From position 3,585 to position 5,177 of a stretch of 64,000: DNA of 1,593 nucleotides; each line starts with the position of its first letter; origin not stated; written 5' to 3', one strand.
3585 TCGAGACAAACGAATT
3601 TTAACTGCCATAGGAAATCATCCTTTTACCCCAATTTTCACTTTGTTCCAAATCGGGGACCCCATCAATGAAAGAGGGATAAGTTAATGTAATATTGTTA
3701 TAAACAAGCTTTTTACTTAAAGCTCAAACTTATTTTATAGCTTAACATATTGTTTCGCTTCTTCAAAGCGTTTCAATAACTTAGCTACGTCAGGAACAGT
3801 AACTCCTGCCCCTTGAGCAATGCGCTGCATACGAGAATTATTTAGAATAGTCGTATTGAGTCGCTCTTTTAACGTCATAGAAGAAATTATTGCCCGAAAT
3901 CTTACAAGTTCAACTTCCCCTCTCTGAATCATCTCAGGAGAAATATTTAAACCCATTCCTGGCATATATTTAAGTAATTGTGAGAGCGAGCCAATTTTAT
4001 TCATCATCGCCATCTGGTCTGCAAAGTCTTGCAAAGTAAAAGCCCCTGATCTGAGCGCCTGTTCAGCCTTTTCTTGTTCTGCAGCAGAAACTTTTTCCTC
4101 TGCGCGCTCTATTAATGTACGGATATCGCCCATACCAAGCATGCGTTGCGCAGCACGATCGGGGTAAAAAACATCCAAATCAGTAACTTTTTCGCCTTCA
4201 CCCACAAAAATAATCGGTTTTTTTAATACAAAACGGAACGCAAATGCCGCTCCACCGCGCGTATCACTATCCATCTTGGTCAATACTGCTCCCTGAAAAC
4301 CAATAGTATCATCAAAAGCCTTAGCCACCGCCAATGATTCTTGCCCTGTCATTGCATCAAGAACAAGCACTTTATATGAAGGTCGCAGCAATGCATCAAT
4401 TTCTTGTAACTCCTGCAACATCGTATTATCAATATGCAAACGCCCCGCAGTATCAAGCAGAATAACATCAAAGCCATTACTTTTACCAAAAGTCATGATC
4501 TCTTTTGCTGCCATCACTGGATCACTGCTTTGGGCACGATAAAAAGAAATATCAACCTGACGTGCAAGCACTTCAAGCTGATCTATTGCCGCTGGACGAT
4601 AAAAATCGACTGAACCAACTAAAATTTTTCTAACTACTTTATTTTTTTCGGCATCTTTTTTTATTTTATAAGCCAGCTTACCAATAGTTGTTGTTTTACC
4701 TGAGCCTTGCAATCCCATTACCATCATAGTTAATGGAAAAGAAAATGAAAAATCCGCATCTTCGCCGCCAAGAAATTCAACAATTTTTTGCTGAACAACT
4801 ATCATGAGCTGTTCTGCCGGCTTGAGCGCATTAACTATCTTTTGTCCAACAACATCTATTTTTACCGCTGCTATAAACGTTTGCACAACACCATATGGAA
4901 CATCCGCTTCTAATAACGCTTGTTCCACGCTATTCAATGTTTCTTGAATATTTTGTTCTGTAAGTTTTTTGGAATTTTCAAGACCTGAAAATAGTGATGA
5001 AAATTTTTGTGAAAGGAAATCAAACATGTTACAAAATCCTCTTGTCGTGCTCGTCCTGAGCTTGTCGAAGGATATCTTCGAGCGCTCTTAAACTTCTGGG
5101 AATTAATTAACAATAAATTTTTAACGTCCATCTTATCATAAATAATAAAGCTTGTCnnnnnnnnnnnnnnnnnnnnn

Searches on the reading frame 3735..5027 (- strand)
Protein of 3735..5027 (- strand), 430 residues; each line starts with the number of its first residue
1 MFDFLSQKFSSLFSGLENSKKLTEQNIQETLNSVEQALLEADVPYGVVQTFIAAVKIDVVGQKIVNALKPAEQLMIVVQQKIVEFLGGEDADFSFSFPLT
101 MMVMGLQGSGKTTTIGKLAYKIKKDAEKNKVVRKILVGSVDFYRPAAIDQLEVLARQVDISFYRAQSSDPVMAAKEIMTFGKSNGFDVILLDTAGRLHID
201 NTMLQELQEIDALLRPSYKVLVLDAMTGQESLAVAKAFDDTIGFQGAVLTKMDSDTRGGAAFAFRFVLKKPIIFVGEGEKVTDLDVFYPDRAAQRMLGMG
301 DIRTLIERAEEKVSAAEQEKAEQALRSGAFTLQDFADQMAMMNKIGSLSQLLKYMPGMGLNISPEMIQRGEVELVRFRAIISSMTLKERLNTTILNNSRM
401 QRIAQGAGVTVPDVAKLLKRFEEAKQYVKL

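Call 40: find_related_loci(query=window:3735-5027:-, collection=genome_contigs, flank=500)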
Query window:3735-5027:- (430 aa) in genome_contigs; peptide patterns used: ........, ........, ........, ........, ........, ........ (x = any residue, [..] = any of these).
260 stretches matched a pattern; 33 encode a relative of the query (tblastn E <= 1e-3); 33 distinct loci.
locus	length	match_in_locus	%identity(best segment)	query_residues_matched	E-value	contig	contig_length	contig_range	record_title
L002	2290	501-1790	92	1-430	0e+0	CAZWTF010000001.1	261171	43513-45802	MAG TPA_asm: uncultured Pseudomonadota bacterium isolate SRP193066_co1_32 genome assembly, contig: NODE_59_length_261171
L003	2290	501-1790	91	1-430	0e+0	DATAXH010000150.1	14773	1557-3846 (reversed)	MAG TPA_asm: Candidatus Babeliales bacterium isolate SMAG_U5648 k141_1873056, whole genome shotgun sequence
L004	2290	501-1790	86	1-430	0e+0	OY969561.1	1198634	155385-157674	MAG: uncultured bacterium isolate MFD01633.bin.c.3 genome assembly, chromosome: 1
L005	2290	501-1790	76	1-430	0e+0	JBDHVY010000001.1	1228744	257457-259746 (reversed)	MAG: Candidatus Dependentiae bacterium isolate AS-MICRO-OLR.1 NODE_2_length_1228744_cov_9.698095, whole genome shotgun s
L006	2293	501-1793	76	1-430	0e+0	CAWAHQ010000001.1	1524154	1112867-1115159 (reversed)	MAG: uncultured bacterium isolate MFD04434.bin.1.151 genome assembly, contig: contig_34089, whole genome shotgun sequenc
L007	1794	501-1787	75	1-430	0e+0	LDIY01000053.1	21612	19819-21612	MAG: candidate division TM6 bacterium SOIL31 contig_41960, whole genome shotgun sequence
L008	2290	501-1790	74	1-430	0e+0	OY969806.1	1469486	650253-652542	MAG: uncultured bacterium isolate MFD00731.bin.2.58 genome assembly, chromosome: 1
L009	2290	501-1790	69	1-430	0e+0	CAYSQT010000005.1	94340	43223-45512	MAG TPA_asm: uncultured Pseudomonadota bacterium isolate SRP193066_co2_45 genome assembly, contig: NODE_52_length_94340_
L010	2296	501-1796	60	1-430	6e-179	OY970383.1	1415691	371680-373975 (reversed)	MAG: uncultured bacterium isolate MFD09671.bin.c.5 genome assembly, chromosome: 1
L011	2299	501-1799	59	1-430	7e-170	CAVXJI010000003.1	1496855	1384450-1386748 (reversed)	MAG: uncultured bacterium isolate MFD04492.bin.2.122 genome assembly, contig: contig_24057, whole genome shotgun sequenc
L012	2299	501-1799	57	1-430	3e-168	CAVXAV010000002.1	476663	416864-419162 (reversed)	MAG: uncultured bacterium isolate MFD02579.bin.2.17 genome assembly, contig: contig_10311, whole genome shotgun sequence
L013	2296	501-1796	59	1-430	2e-167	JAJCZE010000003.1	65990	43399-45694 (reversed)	MAG: Candidatus Dependentiae bacterium isolate OFTM262 OFTM262_2, whole genome shotgun sequence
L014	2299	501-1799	56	1-430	3e-167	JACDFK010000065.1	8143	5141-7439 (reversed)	MAG: Candidatus Dependentiae bacterium isolate MGR_bin384 SD2905_NODE_1716_length_8143_cov_1.125250, whole genome shotgu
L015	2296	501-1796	58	1-430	5e-165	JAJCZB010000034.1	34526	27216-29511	MAG: Candidatus Dependentiae bacterium isolate OFTM129 OFTM129_33, whole genome shotgun sequence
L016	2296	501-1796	57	1-430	6e-164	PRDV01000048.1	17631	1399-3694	MAG: Candidatus Dependentiae bacterium isolate Amazon FNV 2010 13 12 contig_75_40594179_length_17631_multi_3_in_0_out_1,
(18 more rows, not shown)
